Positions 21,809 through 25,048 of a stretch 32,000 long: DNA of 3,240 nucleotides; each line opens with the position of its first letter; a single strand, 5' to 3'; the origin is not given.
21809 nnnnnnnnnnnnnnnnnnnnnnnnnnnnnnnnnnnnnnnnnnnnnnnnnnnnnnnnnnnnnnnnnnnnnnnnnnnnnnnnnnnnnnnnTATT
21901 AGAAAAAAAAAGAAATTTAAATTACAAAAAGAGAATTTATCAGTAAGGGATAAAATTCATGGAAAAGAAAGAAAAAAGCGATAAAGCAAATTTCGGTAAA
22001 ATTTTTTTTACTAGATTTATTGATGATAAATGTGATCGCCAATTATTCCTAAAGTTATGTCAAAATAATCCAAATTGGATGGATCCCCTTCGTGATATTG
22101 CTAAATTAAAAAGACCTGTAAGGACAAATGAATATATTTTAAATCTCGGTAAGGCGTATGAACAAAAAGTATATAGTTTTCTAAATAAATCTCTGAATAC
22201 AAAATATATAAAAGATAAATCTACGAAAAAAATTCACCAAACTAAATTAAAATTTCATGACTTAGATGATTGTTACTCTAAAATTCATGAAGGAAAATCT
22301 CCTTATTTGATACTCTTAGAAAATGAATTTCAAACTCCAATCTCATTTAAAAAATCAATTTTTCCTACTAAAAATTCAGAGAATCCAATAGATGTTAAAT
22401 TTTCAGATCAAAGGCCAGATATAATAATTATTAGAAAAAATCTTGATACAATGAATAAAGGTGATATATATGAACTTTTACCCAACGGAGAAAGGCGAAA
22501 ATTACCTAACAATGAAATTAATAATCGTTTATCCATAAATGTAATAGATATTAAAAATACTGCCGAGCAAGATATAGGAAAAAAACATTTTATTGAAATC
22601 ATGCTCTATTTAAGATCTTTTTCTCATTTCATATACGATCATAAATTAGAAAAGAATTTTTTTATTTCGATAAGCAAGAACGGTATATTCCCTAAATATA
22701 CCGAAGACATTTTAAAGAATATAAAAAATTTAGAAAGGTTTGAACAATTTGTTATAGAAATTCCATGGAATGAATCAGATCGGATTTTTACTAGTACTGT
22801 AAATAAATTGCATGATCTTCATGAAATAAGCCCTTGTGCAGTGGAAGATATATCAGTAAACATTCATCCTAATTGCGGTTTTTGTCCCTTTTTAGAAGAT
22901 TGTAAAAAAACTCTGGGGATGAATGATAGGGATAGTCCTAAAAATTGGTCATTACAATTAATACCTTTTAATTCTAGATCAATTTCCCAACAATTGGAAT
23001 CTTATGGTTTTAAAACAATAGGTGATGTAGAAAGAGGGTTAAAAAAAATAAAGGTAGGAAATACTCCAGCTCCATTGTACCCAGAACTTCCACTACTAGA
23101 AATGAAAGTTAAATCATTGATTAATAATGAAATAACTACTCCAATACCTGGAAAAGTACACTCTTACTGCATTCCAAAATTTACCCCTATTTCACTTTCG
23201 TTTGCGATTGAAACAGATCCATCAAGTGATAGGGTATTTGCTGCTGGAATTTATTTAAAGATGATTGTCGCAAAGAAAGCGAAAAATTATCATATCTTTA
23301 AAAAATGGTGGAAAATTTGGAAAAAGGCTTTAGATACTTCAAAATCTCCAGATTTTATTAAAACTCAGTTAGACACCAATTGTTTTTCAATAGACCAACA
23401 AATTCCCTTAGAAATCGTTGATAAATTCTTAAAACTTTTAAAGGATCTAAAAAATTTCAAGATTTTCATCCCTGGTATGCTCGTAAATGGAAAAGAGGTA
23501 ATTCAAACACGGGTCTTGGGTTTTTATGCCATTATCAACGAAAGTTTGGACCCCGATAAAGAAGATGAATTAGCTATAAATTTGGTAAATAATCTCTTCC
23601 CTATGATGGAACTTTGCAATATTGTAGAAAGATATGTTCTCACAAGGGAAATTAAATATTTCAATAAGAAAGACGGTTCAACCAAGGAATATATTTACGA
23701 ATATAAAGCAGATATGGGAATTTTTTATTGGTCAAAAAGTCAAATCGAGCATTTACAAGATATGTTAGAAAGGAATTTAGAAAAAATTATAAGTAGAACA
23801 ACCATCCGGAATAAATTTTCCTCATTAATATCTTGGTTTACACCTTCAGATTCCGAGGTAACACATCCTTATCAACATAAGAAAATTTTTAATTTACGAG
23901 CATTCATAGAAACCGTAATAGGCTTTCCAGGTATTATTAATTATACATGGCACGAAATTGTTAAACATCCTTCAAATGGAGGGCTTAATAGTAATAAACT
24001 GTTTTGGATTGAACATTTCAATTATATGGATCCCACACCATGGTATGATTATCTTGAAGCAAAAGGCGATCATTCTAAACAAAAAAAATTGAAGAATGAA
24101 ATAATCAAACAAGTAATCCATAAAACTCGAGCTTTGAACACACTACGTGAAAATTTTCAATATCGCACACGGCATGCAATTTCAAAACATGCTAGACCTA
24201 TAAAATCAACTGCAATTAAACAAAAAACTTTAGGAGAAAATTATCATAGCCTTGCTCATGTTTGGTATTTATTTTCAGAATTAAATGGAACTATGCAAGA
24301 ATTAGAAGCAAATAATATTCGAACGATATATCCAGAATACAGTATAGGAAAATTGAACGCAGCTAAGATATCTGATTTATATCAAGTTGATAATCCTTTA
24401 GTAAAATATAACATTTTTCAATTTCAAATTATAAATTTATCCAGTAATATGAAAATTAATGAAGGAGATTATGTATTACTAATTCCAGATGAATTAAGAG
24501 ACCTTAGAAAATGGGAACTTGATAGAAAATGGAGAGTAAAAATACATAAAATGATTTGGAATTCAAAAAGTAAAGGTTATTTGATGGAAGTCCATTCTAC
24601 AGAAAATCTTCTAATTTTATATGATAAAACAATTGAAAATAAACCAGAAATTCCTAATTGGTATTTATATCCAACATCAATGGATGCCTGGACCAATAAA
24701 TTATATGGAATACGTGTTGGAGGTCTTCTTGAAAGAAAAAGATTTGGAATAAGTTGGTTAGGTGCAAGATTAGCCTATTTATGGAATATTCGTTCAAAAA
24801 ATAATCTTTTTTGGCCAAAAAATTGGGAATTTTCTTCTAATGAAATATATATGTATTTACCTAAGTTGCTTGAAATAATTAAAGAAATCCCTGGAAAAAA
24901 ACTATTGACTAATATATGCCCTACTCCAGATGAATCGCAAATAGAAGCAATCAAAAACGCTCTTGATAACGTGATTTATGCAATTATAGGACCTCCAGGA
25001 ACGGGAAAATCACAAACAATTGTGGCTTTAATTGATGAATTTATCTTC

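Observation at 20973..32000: Candidate DNA-end-processing / damage-response neighbourhood: TFB paralog, giant nuclease-helicase, then mre11-rad50 with no herA/nurA in between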

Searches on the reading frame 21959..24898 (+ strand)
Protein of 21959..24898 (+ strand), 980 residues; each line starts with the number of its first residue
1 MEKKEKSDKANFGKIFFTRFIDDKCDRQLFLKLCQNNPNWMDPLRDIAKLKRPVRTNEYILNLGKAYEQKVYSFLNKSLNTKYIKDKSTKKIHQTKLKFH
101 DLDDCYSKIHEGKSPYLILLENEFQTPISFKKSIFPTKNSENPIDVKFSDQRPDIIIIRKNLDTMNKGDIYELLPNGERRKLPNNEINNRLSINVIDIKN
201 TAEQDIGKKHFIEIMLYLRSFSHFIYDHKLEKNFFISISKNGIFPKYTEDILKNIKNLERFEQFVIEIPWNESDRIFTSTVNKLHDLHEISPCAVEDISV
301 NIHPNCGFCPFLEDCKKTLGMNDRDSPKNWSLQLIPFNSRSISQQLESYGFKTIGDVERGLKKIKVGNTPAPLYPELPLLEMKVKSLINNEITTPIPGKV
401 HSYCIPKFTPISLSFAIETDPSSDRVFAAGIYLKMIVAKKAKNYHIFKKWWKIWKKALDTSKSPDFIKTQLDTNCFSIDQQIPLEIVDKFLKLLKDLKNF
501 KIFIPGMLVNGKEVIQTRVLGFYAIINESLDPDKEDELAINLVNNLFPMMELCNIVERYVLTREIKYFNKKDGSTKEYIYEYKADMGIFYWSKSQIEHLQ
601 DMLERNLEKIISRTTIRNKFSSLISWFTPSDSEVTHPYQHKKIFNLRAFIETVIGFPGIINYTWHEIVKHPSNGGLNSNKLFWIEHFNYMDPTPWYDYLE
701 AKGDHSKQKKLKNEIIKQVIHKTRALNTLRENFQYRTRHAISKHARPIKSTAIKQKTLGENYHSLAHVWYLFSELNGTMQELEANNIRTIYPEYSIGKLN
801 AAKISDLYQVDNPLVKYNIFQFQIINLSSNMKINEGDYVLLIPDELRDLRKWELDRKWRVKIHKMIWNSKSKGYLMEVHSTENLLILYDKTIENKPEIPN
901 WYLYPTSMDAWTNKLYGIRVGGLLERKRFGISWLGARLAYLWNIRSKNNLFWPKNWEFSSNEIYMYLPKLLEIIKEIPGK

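Call 34: search_protein_representatives(protein=window:21959-24898:+)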
Query: 980 residues. Proteins with E-value up to 0.001 (for the whole library): 165; up to 1e-10: 122; up to 1e-30: 98. The best 150 are listed.
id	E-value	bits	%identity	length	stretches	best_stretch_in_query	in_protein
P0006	6.5e-272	921.4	46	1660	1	5-972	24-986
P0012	1.3e-249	847.6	44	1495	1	6-972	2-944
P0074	2.8e-244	829.9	44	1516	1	4-968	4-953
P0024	1.4e-238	811.0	45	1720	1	3-975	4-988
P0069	5.6e-234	795.8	43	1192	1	10-971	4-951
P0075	8.7e-233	791.9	42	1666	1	9-975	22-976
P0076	2.3e-232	790.5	43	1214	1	5-971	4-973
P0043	4.1e-222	756.5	42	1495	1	10-972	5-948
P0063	4.1e-210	716.8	39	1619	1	12-974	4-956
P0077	2.3e-209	714.3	43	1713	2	518-971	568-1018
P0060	2.8e-209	714.0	41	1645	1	7-971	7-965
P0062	4.3e-206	703.5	38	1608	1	12-972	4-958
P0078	5.7e-196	670.0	39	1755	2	11-706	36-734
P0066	3.3e-188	644.3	40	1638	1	11-972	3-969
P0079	8.0e-183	626.5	35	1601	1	11-972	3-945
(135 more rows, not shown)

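Call 50: predict_structure(alignment_id=A2)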
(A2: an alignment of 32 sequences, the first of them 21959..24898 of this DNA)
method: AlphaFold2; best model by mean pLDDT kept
length: 980 residues; sequences in the alignment: 32
mean_pLDDT: 80.2   pTM: 0.71
mean pLDDT of the five models: 80.2, 79.9, 79.6, 76.9, 75.9
residues with pLDDT >= 90: 377; 70-90: 397; 50-70: 105; < 50: 101
segments of 3 or more residues with pLDDT < 50: 1-8, 368-370, 629-639, 761-769, 775-777, 779-800, 849-853, 907-921, 923-925, 928-931, 942-946, 978-980
pLDDT, mean of each block of 10 residues (from residue 1): 34 88 88 89 89 80 92 90 86 89 91 90 94 84 80 94 63 92 87 95 86 95 95 93 93 90 93 93 93 89 77 90 86 80 83 92 67 75 92 79 81 93 84 93 93 93 93 84 93 88 91 92 92 89 91 91 84 79 87 85 83 84 64 39 83 84 88 81 82 92 92 95 94 88 72 53 45 48 42 38 83 83 70 72 67 63 84 86 86 77 63 44 48 57 50 60 53 54
secondary structure, 60 per line:
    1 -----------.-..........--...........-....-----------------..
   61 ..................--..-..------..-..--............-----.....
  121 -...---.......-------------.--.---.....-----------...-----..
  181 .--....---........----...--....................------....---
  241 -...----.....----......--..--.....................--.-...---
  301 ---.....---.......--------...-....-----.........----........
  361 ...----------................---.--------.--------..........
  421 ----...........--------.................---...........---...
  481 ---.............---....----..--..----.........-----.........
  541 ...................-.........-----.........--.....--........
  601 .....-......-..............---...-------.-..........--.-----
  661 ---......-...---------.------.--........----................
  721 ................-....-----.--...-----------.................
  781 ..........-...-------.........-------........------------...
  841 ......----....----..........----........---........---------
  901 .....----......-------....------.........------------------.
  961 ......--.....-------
elements in order (helices of 4 or more, strands of 3 or more residues): H14-23 H26-36 H59-78 H99-110 E116-120 E122-124 H128-134 E155-159 E171-173 E179-181 H184-187 E191-198 H208-227 E234-237 E242-244 H249-253 H258-263 H270-290 H304-308 H312-318 H340-348 H354-363 H374-389 E411-420 E425-435 H444-460 H464-474 H484-496 E500-503 E518-526 H532-559 E561-569 E575-583 E586-590 H593-605 H607-612 H614-627 E643-645 H646-652 H664-669 H693-700 H705-736 H764-790 E802-810 E818-825 E838-843 H851-854 E859-868 E873-880 H884-891 E901-905 H910-915 H923-926 H933-941 H960-966 H969-973

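Call 53: fold_search(model_id=the predicted structure, library=pdb)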
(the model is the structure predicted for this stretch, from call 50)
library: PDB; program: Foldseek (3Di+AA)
matches with E <= 10: 797; with E <= 0.001: 0
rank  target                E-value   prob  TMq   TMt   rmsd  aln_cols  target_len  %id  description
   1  3jqp_B                4.7e-02  0.98  0.07  0.21   6.6       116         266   14  Crystal structure of the H286L mutant of Ferredoxin-NADP+ reductase from Plasmodium falciparum with 2'P-AMP (released 2010-01-12)
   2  8ram_O                5.2e-02  0.98  0.09  0.12  10.7       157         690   10  Structure of Sen1 bound RNA Polymerase II pre-termination complex (released 2024-10-30)
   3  2ok7_D                5.4e-02  0.97  0.07  0.22   6.9       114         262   17  Ferredoxin-NADP+ reductase from Plasmodium falciparum with 2'P-AMP (released 2007-02-13)
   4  2ok7_A                5.7e-02  0.96  0.07  0.21   6.3       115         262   14  Ferredoxin-NADP+ reductase from Plasmodium falciparum with 2'P-AMP (released 2007-02-13)
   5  3jqq_B                5.7e-02  0.96  0.07  0.22   6.5       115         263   14  Crystal structure of the H286K mutant of Ferredoxin-NADP+ reductase from Plasmodium falciparum in complex with 2'P-AMP (released 2010-01-12)
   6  2ok7_C                6.0e-02  0.96  0.07  0.22   6.5       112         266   13  Ferredoxin-NADP+ reductase from Plasmodium falciparum with 2'P-AMP (released 2007-02-13)
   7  3jqp_A                6.3e-02  0.96  0.08  0.22   6.3       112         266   14  Crystal structure of the H286L mutant of Ferredoxin-NADP+ reductase from Plasmodium falciparum with 2'P-AMP (released 2010-01-12)
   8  2ok8_B                7.3e-02  0.97  0.08  0.23   6.3       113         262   12  Ferredoxin-NADP+ reductase from Plasmodium falciparum (released 2007-02-13)
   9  2ok8_A                7.6e-02  0.96  0.07  0.22   6.5       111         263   13  Ferredoxin-NADP+ reductase from Plasmodium falciparum (released 2007-02-13)
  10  3jqq_C                8.4e-02  0.96  0.07  0.22   6.4       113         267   14  Crystal structure of the H286K mutant of Ferredoxin-NADP+ reductase from Plasmodium falciparum in complex with 2'P-AMP (released 2010-01-12)
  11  1q8i                  8.8e-02  0.33  0.05  0.06  16.1        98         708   12  Crystal structure of ESCHERICHIA coli DNA Polymerase II (released 2004-01-27)
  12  7dco_C                8.8e-02  0.20  0.08  0.08  21.2       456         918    9  Cryo-EM structure of the activated spliceosome (Bact complex) at an atomic resolution of 2.5 angstrom (released 2021-03-17)
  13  9grh_C                8.8e-02  0.09  0.08  0.13  25.6       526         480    9  Crystal structure of the C-terminal phosphatase domain from Saccharomyces cerevisiae Vip1 (apo) (released 2025-02-26)
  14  6teo_C                9.3e-02  0.12  0.07  0.07  21.7       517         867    9  Crystal structure of a yeast Snu114-Prp8 complex (released 2020-03-18)
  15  2ok7_B                9.7e-02  0.92  0.07  0.21   6.6       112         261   14  Ferredoxin-NADP+ reductase from Plasmodium falciparum with 2'P-AMP (released 2007-02-13)
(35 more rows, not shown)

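Call 55: search_protein_families(library=pfam, alignment_id=A2, max_evalue=1)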
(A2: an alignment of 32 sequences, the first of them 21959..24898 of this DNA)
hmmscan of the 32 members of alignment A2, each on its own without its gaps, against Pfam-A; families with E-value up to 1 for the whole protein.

A. member 1, window:21959-24898:+ (980 aa): 0 families

B. families by the number of members that match (of 32 scanned): 39 families (the first 25 are shown)
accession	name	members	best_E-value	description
PF13087.12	AAA_12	31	1.9e-22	AAA domain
PF13086.12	AAA_11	31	5.2e-18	AAA domain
PF13245.12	AAA_19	31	1.1e-11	AAA domain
PF13604.12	AAA_30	31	2.1e-08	AAA domain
PF05127.21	NAT10_TcmA_helicase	31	5.4e-07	RNA cytidine acetyltransferase NAT10/TcmA, helicase domain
PF13401.12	AAA_22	26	0.0063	AAA domain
PF00580.27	UvrD-helicase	21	2e-06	UvrD/REP helicase N-terminal domain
PF04851.21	ResIII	17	0.00013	Type III restriction enzyme, res subunit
PF09848.15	SLFN-g3_helicase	7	0.00011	Schlafen group 3, DNA/RNA helicase domain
PF01935.23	DUF87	7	0.027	Helicase HerA, central domain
PF13191.12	AAA_16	5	0.033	AAA ATPase domain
PF00004.35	AAA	4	0.0074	ATPase family associated with various cellular activities (AAA)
PF03193.22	RsgA_GTPase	4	0.023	RsgA GTPase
PF01443.25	Viral_helicase1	4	0.045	Viral superfamily 1 RNA helicase core domain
PF24883.2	NPHP3_N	4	0.052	Nephrocystin 3, N-terminal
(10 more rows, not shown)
